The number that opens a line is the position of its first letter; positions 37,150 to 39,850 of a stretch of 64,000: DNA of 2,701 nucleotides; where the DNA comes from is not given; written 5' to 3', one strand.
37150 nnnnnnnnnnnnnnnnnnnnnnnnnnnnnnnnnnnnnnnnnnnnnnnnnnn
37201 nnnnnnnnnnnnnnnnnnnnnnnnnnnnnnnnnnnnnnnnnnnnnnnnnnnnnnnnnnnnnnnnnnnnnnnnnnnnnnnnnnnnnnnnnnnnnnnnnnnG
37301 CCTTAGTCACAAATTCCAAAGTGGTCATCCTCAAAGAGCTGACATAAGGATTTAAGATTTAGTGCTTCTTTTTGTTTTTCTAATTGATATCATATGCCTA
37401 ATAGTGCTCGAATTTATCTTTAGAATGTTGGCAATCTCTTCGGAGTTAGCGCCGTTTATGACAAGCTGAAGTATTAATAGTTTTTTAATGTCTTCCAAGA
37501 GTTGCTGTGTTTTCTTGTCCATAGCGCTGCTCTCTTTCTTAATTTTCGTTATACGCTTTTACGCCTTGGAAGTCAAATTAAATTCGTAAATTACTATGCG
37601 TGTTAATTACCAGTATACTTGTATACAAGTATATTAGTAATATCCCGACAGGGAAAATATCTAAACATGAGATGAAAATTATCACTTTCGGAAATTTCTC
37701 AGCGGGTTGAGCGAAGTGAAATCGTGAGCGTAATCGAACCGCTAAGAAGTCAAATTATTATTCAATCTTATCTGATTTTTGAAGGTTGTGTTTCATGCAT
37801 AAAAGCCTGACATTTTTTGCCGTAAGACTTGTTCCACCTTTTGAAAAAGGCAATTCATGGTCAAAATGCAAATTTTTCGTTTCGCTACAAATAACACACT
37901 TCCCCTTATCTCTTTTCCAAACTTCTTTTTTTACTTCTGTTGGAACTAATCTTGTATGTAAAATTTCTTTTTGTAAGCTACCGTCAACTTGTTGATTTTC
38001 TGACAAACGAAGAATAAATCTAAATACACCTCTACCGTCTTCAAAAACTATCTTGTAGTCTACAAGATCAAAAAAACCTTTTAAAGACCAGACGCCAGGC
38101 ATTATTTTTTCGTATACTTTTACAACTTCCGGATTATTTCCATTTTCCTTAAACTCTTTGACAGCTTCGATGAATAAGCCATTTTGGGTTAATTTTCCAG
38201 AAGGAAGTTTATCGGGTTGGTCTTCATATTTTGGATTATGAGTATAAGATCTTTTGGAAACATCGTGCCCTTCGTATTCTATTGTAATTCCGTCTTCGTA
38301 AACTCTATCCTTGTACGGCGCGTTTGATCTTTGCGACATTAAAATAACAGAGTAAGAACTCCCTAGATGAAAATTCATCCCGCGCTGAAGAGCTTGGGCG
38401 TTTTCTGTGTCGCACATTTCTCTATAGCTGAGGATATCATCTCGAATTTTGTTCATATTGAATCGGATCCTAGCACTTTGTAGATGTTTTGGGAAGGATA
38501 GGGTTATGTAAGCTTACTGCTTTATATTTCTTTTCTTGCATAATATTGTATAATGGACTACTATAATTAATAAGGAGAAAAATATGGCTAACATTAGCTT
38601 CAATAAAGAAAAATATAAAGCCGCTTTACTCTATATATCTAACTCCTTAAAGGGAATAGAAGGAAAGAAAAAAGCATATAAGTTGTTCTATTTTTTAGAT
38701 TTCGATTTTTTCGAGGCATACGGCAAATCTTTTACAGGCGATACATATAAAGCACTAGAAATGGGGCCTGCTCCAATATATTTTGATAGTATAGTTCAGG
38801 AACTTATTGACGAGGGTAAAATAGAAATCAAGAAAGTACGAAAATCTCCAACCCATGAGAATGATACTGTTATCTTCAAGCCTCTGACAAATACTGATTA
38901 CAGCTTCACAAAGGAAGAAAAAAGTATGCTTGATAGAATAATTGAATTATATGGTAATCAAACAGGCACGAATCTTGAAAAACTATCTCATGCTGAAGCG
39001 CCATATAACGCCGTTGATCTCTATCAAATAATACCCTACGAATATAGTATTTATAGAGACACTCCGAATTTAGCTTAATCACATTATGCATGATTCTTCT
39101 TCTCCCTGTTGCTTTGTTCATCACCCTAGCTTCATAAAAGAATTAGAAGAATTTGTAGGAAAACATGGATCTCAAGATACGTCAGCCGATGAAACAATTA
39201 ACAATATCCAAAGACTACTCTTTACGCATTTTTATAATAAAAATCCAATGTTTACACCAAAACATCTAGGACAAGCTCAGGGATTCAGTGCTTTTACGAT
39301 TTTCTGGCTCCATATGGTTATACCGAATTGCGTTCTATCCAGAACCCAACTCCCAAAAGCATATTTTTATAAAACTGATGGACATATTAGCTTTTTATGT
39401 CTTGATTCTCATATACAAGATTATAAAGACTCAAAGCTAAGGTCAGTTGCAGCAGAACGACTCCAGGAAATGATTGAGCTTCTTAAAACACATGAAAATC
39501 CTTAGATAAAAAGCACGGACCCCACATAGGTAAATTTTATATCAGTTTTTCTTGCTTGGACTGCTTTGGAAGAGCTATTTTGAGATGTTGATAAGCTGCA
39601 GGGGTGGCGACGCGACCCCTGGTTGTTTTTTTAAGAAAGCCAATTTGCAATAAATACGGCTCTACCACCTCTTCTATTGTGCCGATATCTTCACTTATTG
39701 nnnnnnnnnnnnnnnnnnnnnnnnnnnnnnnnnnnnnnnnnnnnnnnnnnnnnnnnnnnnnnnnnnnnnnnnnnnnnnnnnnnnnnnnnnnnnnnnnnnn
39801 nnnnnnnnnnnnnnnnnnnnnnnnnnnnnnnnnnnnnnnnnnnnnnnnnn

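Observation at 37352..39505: Compact defence-like island: HTH with 20-bp palindrome, SRA-like/HNH endonuclease, Panacea (DUF4065) antitoxin-like gene and an unknown 139-aa partner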

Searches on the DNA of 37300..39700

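Call 50: search_rna_families(source=window, start=37300, end=39700, threshold=evalue, max_evalue=1)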
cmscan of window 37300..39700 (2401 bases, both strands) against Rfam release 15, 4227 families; matches with E-value up to 1: 0.
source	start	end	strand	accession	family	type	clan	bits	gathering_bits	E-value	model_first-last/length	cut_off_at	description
